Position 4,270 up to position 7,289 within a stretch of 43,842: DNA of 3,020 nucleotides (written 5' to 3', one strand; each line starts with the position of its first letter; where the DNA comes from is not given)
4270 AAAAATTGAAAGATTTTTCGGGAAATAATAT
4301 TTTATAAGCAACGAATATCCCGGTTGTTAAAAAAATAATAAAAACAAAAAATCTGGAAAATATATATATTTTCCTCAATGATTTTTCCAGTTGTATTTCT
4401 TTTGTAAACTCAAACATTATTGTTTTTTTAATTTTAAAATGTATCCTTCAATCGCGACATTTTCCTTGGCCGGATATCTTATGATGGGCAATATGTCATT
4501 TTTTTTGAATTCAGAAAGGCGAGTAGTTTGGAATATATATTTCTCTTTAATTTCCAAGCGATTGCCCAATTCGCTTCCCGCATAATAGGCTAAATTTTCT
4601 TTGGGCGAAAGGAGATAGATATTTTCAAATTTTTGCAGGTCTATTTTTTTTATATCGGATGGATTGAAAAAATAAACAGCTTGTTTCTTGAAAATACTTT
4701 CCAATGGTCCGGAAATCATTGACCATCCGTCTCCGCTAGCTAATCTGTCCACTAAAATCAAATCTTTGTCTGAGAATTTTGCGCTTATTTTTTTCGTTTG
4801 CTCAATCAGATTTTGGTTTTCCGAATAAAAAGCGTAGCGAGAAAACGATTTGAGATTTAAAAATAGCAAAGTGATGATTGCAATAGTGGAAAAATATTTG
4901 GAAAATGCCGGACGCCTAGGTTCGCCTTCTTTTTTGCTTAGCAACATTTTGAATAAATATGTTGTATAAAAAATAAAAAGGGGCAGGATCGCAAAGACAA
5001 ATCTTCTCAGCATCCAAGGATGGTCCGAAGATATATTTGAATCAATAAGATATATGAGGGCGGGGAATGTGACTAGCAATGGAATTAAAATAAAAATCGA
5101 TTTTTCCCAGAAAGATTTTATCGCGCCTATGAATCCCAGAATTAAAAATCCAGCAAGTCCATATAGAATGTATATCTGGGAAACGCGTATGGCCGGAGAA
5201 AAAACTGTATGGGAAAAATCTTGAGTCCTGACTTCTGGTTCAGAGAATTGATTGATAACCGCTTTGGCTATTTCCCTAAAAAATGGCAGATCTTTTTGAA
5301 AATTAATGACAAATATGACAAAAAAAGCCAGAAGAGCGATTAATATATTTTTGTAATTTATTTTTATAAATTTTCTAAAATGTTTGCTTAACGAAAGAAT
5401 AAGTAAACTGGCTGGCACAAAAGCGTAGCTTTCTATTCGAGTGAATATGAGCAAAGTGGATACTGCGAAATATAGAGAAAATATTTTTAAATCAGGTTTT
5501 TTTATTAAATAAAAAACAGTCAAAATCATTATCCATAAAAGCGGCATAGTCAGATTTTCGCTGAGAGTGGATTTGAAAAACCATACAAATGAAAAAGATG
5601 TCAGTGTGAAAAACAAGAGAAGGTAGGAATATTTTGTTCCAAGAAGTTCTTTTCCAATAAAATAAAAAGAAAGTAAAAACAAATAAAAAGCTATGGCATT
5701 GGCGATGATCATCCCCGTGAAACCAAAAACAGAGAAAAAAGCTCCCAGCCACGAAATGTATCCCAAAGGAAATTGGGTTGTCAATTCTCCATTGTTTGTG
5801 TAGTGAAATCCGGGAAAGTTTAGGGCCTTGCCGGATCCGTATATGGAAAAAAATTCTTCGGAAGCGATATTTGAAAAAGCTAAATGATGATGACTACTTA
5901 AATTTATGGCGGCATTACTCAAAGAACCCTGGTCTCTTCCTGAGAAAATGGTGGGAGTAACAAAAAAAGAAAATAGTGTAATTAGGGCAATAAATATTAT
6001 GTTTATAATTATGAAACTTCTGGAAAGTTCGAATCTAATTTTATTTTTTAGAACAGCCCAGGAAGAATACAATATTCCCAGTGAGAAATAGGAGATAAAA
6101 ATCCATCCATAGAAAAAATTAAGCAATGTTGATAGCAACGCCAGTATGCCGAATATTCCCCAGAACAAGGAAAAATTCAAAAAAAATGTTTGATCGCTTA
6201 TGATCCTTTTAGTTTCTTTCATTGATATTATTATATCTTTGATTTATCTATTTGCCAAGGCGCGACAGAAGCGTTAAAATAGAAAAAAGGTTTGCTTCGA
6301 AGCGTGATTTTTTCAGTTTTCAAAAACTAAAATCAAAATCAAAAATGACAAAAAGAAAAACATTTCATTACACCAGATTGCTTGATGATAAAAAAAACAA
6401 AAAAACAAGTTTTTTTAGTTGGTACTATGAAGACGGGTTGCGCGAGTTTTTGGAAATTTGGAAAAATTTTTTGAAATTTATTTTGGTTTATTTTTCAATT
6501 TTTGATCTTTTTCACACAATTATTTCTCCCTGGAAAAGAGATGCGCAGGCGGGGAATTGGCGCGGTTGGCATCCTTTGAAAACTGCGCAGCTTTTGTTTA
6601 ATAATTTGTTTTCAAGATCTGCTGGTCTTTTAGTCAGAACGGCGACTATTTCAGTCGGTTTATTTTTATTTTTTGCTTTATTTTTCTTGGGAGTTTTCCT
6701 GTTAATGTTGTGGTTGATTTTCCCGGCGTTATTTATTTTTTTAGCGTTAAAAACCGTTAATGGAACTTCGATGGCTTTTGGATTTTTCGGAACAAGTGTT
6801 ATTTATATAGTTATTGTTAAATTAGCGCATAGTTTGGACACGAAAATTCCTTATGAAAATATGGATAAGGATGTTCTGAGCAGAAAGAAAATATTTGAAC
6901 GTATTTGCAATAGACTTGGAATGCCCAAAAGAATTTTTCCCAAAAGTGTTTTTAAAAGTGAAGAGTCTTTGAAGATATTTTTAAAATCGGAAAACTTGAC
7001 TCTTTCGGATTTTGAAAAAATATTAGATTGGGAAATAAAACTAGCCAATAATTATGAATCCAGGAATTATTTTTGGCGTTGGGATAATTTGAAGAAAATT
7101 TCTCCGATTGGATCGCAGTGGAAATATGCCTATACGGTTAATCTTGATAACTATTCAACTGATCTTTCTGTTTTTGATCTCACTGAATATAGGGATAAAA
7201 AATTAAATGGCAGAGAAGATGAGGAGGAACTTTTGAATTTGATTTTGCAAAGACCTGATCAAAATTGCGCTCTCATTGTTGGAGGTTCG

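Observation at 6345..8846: Membrane-anchored Hsp100/Clp-like ATPase lacking both pore-loop tyrosines, the M-domain and the ClpP-docking loop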

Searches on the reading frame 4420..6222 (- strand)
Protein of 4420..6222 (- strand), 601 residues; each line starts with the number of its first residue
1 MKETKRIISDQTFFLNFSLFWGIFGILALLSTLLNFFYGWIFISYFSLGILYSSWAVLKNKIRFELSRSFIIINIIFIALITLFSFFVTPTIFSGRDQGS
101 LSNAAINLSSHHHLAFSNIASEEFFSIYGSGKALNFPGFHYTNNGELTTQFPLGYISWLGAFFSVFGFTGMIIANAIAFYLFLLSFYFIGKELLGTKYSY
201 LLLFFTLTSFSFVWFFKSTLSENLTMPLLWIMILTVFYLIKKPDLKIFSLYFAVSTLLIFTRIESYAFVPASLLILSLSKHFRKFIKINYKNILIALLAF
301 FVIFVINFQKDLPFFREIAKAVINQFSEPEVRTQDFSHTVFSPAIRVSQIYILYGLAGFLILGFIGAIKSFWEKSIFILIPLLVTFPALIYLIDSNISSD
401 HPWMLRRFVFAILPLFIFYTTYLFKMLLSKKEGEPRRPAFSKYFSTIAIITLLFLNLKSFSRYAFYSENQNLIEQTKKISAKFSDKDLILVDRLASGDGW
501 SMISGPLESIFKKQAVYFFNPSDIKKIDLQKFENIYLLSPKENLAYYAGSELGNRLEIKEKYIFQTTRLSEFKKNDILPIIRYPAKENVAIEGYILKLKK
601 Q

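Call 8: search_protein_families(library=pfam, proteins=[window:4420-6222:-], max_evalue=0.001)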
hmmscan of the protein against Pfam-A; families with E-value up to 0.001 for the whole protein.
window:4420-6222:- (601 aa): 1 family
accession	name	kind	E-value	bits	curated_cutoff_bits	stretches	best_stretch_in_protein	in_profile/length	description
PF13231.12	PMT_2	-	0.00064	20.4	26.1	1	160-303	11-154/160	Dolichyl-phosphate-mannose-protein mannosyltransferase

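Call 81: search_protein_families(library=ncbifam, proteins=[window:4420-6222:-], max_evalue=0.1)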
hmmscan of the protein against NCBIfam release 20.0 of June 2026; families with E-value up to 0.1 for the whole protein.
window:4420-6222:- (601 aa): 1 family
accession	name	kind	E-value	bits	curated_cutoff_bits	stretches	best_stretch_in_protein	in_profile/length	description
NF047440.1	LA3751_2_3_fam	subfamily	3.7e-09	35.9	200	1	71-497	2-420/460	LA_3751/LA_3752 family putative glycosyltransferase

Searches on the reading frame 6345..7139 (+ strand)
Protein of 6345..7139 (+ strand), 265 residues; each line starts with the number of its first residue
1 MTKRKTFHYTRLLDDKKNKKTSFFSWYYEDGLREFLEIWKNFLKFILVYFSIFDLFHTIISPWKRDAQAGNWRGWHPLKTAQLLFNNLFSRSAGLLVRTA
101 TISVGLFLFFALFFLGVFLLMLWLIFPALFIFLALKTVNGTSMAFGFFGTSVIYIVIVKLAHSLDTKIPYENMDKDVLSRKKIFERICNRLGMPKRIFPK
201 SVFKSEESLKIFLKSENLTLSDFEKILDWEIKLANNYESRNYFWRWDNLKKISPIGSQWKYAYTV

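Call 15: search_protein_families(library=pfam, proteins=[window:6345-7139:+], max_evalue=10)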
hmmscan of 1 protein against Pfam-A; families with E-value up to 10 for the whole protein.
window:6345-7139:+ (265 aa): 1 family
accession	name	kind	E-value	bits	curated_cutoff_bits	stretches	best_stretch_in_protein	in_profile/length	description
PF22634.1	POL2_thumb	-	0.13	12.7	27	1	175-230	103-157/178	DNA polymerase epsilon catalytic subunit A, thumb domain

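Call 23: search_protein_representatives(protein=window:6345-7130:+)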
Query: 262 residues. Proteins with E-value up to 0.001 (for the whole library): 511; up to 1e-10: 85; up to 1e-30: 10. The best 150 are listed.
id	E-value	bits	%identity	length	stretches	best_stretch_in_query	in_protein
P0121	2.5e-46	174.4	40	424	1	18-261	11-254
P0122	7.3e-37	143.4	36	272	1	19-262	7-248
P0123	9.4e-37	143.1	36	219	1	8-216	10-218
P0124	5.5e-35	137.3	34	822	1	20-261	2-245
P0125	1.3e-34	136.0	33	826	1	23-261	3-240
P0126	3.9e-34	134.5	32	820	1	22-262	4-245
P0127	5.4e-33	130.7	34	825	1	19-261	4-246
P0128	9.9e-33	129.9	34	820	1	18-261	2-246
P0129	1.1e-31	126.4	35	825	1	22-262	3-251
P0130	8.0e-31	123.6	33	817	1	20-261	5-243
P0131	1.9e-30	122.3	48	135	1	19-138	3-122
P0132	7.3e-30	120.5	34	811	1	22-256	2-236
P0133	3.5e-28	114.9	31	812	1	23-262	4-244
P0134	1.8e-27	112.6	33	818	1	22-262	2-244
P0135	1.2e-26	109.9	36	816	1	20-262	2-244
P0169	1.0e-14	70.8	46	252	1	21-136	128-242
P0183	2.1e-12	63.2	38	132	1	14-134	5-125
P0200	4.6e-11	58.8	32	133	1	23-135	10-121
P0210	3.4e-10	56.0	37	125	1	23-133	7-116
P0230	6.1e-09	51.9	32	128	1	23-135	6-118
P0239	1.7e-08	50.4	34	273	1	22-131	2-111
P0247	2.8e-08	49.7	30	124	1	22-133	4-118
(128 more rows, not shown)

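Call 25: search_protein_families(library=pfam, proteins=[P0183, P0200, P0210, P0230, P0247, P0169, P0239], max_evalue=1)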
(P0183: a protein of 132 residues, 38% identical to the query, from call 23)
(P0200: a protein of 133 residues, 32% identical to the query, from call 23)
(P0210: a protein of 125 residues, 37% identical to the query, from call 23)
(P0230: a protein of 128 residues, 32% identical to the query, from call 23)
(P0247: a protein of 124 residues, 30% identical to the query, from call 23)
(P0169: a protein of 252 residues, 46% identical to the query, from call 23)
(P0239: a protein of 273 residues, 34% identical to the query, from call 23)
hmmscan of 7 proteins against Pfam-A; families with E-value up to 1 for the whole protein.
P0183 (132 aa): 0 families

P0200 (133 aa): 1 family
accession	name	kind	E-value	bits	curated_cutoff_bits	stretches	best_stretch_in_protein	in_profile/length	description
PF24400.1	DUF7544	-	0.011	15.4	27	1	45-127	187-267/302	Family of unknown function (DUF7544)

P0210 (125 aa): 0 families

P0230 (128 aa): 0 families

P0247 (124 aa): 1 family
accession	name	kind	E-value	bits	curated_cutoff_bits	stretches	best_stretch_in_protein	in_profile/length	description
PF23295.1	Arm_4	-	0.26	11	27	1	16-97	142-210/284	Armadillo-like repeats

P0169 (252 aa): 0 families

P0239 (273 aa): 1 family
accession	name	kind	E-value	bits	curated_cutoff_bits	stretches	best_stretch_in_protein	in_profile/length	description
PF11085.13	YqhR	-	0.095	13.1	27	1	67-120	71-124/165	Conserved membrane protein YqhR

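Call 27: find_encoding_contigs(protein=P0200, flank=6000, max_places=3)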
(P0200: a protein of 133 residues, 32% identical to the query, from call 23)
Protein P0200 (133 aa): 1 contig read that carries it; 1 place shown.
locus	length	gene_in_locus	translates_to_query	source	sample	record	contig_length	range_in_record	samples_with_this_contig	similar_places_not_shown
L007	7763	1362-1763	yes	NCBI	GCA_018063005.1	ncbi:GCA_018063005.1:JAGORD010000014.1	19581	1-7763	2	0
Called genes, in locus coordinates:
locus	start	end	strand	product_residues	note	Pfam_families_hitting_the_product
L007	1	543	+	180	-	PF12706:Lactamase_B_2, PF13483:Lactamase_B_3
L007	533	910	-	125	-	PF00072:Response_reg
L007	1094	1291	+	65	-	PF00313:CSD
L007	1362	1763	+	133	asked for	-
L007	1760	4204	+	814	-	PF00158:Sigma54_activat (faint), PF20030:bpMoxR (faint), PF17871:AAA_lid_9 (weak), PF00004:AAA (weak), PF07724:AAA_2, PF07728:AAA_5 (weak), PF10431:ClpB_D2-small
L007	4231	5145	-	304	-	PF02899:Phage_int_SAM_1, PF13102:Phage_int_SAM_5 (weak), PF13495:Phage_int_SAM_4 (weak), PF00589:Phage_integrase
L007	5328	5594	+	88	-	PF00312:Ribosomal_S15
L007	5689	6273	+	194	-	PF01936:NYN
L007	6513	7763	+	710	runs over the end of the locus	PF01138:RNase_PH, PF03725:RNase_PH_C (faint), PF01138:RNase_PH, PF00013:KH_1, PF00575:S1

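Call 29: find_encoding_contigs(protein=P0230, flank=6000, max_places=3)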
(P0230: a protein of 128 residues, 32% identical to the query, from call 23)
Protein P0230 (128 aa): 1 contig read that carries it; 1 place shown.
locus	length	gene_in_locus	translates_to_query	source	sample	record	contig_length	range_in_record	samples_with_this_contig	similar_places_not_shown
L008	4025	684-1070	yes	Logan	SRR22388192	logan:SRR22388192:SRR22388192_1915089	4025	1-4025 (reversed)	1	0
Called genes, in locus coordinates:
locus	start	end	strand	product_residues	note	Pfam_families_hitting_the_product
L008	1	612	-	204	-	?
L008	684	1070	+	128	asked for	-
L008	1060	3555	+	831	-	PF04851:ResIII (faint), PF13173:AAA_14 (faint), PF17871:AAA_lid_9, PF00158:Sigma54_activat (weak), PF00004:AAA, PF07724:AAA_2, PF07728:AAA_5, PF10431:ClpB_D2-small, +1 more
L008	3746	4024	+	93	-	?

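Call 30: find_encoding_contigs(protein=P0247, flank=6000, max_places=3)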
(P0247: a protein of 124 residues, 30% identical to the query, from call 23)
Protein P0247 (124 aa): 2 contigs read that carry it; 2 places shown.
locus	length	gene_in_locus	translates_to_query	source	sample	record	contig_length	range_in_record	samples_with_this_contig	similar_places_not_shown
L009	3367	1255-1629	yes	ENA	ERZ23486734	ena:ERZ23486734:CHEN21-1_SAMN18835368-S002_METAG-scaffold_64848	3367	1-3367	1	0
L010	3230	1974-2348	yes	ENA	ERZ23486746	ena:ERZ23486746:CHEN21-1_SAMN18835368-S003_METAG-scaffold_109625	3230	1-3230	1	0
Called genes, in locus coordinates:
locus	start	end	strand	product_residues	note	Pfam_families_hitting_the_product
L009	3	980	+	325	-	?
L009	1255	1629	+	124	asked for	-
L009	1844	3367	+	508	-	?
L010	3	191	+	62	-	?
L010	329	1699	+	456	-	-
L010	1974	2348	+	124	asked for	-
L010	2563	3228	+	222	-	?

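Call 48: search_protein_families(library=pfam, proteins=[L008:1060-1959:+, L007:1760-2659:+], max_evalue=1)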
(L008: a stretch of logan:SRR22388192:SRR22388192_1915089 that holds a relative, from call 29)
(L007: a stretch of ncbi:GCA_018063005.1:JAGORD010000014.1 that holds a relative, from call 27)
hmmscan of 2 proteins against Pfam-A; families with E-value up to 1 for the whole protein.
L008:1060-1959:+ (300 aa): 0 families

L007:1760-2659:+ (300 aa): 0 families

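Call 81: search_protein_families(library=ncbifam, proteins=[L007:1362-1760:+], max_evalue=0.1)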
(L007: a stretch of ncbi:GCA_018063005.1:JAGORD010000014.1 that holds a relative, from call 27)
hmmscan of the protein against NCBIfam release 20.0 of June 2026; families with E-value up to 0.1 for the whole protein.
L007:1362-1760:+ (133 aa): 0 families
